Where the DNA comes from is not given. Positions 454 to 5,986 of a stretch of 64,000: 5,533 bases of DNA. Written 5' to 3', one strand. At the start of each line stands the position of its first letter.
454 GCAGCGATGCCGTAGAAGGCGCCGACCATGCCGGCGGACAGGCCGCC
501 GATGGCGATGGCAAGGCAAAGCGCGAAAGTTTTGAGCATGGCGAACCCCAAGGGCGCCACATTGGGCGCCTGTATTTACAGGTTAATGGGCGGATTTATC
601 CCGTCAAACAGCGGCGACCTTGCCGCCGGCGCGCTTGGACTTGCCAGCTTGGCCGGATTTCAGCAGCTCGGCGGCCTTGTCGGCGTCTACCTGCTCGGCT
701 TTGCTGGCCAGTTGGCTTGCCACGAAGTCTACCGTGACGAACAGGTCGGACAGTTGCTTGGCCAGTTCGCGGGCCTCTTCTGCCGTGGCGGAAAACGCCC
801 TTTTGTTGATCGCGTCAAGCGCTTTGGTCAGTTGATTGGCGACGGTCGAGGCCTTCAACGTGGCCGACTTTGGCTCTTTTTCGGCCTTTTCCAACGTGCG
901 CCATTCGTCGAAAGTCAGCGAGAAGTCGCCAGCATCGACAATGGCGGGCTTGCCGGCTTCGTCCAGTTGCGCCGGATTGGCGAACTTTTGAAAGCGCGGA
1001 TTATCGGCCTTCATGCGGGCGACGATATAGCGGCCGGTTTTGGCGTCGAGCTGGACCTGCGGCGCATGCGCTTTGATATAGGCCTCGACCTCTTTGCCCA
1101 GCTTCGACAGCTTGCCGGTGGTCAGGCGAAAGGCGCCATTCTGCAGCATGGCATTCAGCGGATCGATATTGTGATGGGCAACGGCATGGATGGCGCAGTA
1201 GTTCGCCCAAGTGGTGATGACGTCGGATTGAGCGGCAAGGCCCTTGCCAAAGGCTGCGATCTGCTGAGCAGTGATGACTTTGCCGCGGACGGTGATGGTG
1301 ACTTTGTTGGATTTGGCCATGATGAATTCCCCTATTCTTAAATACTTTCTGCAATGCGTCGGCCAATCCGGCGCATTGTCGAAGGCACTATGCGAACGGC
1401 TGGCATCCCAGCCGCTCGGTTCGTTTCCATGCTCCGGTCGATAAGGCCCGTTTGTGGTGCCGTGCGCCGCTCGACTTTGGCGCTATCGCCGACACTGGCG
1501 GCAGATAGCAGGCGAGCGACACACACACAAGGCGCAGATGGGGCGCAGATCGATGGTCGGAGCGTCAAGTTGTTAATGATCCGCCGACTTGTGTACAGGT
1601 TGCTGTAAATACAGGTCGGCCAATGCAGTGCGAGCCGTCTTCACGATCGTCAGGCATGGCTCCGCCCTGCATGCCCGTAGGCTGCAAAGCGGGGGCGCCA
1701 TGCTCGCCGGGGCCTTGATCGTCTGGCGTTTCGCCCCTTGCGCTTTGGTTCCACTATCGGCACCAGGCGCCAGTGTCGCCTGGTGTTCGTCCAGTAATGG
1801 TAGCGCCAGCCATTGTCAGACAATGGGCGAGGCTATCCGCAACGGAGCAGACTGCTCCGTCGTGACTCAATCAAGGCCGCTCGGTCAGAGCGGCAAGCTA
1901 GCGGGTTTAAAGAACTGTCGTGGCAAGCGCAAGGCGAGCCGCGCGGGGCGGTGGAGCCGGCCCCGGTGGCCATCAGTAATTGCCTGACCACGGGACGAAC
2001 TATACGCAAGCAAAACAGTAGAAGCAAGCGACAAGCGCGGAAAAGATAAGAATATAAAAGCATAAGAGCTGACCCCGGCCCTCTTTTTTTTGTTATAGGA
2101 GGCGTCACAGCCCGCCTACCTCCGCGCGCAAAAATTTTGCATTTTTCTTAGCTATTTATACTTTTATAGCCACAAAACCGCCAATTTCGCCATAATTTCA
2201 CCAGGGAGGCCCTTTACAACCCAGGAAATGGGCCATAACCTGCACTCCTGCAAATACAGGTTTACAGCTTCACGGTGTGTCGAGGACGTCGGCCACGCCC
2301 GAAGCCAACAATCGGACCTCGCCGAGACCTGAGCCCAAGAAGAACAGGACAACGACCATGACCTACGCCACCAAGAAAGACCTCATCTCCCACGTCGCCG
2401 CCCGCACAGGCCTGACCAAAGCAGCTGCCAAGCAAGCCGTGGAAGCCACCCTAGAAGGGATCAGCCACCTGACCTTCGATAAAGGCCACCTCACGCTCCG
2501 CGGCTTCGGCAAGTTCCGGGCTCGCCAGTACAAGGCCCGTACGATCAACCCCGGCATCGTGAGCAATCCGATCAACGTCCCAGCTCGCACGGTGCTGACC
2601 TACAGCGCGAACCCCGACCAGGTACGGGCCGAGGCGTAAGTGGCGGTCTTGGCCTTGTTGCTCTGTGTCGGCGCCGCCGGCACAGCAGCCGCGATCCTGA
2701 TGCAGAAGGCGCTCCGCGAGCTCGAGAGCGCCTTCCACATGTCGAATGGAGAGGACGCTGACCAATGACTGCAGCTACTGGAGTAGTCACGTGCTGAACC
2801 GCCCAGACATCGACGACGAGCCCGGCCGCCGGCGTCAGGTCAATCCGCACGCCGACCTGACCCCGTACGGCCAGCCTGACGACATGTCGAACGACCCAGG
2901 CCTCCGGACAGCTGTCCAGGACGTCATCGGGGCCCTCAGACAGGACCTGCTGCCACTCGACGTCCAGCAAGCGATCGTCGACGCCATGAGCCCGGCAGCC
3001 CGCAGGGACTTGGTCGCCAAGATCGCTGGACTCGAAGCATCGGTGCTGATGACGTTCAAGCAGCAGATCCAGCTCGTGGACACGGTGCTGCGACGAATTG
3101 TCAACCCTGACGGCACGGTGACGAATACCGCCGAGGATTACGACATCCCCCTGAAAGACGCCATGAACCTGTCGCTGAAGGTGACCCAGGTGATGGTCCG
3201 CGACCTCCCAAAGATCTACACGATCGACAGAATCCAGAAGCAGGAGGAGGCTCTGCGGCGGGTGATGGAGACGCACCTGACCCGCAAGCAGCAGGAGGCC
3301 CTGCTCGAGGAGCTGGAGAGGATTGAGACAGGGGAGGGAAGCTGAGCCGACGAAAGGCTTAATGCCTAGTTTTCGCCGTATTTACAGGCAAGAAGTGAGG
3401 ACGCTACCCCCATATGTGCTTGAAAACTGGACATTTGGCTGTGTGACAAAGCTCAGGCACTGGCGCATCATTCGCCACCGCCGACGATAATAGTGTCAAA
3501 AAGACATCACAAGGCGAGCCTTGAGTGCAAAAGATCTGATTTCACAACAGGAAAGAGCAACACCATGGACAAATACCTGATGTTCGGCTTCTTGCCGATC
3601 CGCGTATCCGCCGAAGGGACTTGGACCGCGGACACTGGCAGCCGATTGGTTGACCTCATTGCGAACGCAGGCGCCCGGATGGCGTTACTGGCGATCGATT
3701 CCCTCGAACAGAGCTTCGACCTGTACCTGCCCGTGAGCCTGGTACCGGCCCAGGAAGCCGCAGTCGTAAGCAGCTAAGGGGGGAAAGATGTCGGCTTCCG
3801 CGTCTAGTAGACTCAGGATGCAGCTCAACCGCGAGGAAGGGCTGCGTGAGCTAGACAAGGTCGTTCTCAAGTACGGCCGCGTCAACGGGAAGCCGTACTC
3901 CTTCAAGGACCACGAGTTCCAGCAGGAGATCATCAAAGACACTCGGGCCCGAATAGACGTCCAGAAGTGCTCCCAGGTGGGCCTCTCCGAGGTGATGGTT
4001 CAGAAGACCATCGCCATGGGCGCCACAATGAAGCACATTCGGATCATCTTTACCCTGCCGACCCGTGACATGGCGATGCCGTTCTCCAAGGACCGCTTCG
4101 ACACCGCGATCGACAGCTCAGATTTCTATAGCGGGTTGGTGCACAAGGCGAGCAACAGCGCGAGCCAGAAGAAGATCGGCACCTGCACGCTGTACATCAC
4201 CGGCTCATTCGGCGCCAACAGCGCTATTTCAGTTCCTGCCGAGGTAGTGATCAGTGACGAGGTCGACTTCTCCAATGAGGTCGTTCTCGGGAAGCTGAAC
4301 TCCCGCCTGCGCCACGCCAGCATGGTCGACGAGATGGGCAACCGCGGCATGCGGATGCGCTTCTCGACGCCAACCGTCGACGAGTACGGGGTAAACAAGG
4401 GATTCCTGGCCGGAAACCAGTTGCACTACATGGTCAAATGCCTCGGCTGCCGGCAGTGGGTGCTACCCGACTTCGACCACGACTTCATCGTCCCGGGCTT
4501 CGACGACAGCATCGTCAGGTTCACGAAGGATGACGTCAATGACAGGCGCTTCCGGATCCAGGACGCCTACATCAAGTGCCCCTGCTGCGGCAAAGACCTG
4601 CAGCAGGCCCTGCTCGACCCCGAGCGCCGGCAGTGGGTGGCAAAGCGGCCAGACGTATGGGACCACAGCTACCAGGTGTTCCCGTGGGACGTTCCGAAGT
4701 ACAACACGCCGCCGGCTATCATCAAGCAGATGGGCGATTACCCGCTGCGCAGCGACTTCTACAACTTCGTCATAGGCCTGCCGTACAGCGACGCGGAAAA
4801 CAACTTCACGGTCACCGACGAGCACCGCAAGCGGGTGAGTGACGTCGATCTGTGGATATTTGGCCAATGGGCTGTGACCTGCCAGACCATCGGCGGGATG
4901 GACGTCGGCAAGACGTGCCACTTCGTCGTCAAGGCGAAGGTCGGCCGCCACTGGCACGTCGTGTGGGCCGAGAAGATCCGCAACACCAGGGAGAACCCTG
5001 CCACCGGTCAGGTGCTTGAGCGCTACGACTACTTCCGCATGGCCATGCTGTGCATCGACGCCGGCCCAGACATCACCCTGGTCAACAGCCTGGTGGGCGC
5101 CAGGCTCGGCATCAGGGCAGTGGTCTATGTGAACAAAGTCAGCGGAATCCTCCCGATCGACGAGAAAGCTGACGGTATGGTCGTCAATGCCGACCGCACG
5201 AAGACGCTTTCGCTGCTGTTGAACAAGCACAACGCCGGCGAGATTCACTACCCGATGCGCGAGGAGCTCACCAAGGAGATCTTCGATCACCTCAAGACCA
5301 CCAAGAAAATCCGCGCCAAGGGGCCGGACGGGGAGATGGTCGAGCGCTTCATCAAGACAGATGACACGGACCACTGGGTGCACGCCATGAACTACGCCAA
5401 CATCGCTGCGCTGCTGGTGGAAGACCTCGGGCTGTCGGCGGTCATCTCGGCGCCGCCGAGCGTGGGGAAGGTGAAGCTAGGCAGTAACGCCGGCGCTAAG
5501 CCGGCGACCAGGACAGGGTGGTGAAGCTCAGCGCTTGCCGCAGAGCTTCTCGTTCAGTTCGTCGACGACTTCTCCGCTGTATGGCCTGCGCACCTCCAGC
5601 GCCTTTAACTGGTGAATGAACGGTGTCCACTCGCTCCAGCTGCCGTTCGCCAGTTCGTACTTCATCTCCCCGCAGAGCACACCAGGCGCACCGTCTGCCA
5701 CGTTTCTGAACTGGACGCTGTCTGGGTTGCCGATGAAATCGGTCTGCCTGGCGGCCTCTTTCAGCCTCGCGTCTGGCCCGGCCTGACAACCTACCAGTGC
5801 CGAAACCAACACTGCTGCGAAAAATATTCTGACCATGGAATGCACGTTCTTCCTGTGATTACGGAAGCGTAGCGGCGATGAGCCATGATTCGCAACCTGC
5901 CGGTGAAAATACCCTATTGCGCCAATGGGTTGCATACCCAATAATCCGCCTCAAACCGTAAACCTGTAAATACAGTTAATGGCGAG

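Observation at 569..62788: Phage-wide AT-cored palindromic motif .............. in about 20 intergenic gaps on both arms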

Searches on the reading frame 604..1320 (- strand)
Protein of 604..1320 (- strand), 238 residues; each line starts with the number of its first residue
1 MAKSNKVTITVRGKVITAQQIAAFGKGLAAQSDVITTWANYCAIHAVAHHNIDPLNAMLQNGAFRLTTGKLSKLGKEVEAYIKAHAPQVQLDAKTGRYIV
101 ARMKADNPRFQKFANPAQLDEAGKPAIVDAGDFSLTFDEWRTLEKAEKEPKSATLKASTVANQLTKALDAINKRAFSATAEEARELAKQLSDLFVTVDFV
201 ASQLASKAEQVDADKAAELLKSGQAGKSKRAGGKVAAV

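Call 37: search_protein_families(library=phrogs, proteins=[window:604-1320:-], max_evalue=0.01)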
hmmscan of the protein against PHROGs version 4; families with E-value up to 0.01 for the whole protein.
window:604-1320:- (238 aa): 0 families

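Call 70: search_protein_families(library=pfam, proteins=[window:604-1320:-], max_evalue=0.01)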
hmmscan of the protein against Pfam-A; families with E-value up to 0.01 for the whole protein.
window:604-1320:- (238 aa): 0 families

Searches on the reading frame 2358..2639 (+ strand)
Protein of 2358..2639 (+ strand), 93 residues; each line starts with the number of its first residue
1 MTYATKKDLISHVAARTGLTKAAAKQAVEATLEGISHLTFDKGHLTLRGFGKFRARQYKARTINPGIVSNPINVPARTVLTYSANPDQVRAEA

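Call 12: search_protein_families(library=pfam, proteins=[window:2358-2639:+], max_evalue=0.01)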
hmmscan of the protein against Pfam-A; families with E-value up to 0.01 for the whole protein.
window:2358-2639:+ (93 aa): 1 family
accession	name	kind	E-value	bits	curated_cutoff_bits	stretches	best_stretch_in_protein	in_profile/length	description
PF00216.26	Bac_DNA_binding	-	3.8e-15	56.3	22.4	1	5-85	2-82/90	Bacterial DNA-binding protein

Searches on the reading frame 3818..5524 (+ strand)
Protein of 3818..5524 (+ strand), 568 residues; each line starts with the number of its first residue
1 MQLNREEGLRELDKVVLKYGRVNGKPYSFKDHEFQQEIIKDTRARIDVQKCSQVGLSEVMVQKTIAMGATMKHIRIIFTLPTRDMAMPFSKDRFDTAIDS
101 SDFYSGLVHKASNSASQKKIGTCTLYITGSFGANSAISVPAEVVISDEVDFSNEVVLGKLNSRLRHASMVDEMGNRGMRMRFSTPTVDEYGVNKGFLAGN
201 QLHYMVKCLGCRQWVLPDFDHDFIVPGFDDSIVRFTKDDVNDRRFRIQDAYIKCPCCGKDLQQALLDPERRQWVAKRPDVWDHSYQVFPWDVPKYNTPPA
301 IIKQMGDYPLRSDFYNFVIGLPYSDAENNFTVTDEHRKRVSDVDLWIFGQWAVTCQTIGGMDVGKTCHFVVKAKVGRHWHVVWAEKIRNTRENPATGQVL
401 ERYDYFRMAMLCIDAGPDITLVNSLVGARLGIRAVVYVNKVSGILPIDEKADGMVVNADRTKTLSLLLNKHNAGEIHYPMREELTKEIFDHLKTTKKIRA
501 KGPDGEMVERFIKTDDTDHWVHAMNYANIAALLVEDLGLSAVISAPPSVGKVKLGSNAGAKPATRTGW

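Call 13: search_dna_similar(query=window:3818-5524:+, collection=phages, mode=protein, max_rows=25)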
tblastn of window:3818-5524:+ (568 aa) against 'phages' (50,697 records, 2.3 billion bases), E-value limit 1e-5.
Records with a match: 398; places in all: 398; records where one place covers at least 80% of the query: 62.
Best place of each record, by identity: 60-80% 2; <60% 396.
By first word of the organism name: Bacillus 230; Staphylococcus 47; Enterococcus 41; Vibrio 26; Lactobacillus 21; Pseudomonas 5; Acinetobacter 5; Achromobacter 3; Mammaliicoccus 3; Caulobacter 2; and 13 more.
By host as written in the record: - 43; Bacillus cereus 26; Bacillus subtilis 23; Bacillus thuringiensis subsp. kurstaki 20; Bacillus thuringiensis kurstaki 12; Enterococcus faecalis 11; Bacillus subtilis BEST7003 11; Lactobacillus plantarum 9; and 115 more.
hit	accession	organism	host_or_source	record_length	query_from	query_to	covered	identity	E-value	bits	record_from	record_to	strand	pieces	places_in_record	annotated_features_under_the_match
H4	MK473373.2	Pseudomonas phage Lana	Pseudomonas sp.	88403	1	558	98%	61.0%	0e+0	725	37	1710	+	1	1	terminase large subunit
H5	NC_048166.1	Pseudomonas phage Lana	Pseudomonas sp.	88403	1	558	98%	61.0%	0e+0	725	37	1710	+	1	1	terminase large subunit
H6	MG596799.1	Pseudomonas phage PMBT3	Pseudomonas grimontii MBTL2-21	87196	1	567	100%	58.0%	0e+0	696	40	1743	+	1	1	terminase large subunit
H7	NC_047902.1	Pseudomonas phage PMBT3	Pseudomonas grimontii MBTL2-21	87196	1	567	100%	58.0%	0e+0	696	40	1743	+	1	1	terminase large subunit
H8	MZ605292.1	Pseudomonas phage UAntarctica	Pseudomonas sp.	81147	1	556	98%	55.6%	0e+0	665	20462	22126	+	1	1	putative terminase large subunit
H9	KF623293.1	Vibrio phage SHOU24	Vibrio parahaemolyticus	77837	1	567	100%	34.3%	2e-95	325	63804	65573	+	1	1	hypothetical protein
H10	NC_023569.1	Vibrio phage SHOU24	Vibrio parahaemolyticus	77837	1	567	100%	34.3%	2e-95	325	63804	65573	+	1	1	terminase large subunit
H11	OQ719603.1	Vibrio phage vB_VpaP_1601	Vibrio parahaemolyticus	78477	1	567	100%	34.3%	2e-95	325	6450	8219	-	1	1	hypothetical protein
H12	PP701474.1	Vibrio phage phivp505_B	Vibrio parahaemolyticus VP505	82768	1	563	99%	34.1%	3e-94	321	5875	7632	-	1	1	record has no annotation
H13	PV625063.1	Vibrio phage phiVP505_23LXQ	Vibrio parahaemolyticus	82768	1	563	99%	34.1%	3e-94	321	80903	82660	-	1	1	terminase large subunit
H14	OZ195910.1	Vibrio phage K478b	Seawater and oysters mix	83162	1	563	99%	34.0%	2e-93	319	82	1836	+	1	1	terminase large subunit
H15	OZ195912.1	Vibrio phage K478a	Seawater and oysters mix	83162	1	563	99%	34.0%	2e-93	319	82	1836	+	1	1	terminase large subunit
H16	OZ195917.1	Vibrio phage K468a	Seawater and oysters mix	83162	1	563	99%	34.0%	2e-93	319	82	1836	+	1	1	terminase large subunit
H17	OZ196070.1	Vibrio phage K449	Seawater and oysters mix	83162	1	563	99%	34.0%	2e-93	319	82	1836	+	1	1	terminase large subunit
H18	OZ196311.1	Vibrio phage K473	Seawater and oysters mix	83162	1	563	99%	34.0%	2e-93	319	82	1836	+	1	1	terminase large subunit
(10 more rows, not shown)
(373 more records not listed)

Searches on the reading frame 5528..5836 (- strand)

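Call 37: search_protein_families(library=phrogs, proteins=[window:5528-5836:-], max_evalue=0.01)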
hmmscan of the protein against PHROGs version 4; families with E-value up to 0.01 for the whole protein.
window:5528-5836:- (102 aa): 2 families
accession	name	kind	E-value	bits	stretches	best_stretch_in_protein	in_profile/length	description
phrog_2320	-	unknown function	3.6e-05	24.6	1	1-73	19-105/171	-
phrog_35207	-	unknown function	0.0034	18.1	1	2-75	2-71/193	-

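Call 70: search_protein_families(library=pfam, proteins=[window:5528-5836:-], max_evalue=0.01)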
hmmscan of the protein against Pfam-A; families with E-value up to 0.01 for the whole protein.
window:5528-5836:- (102 aa): 0 families
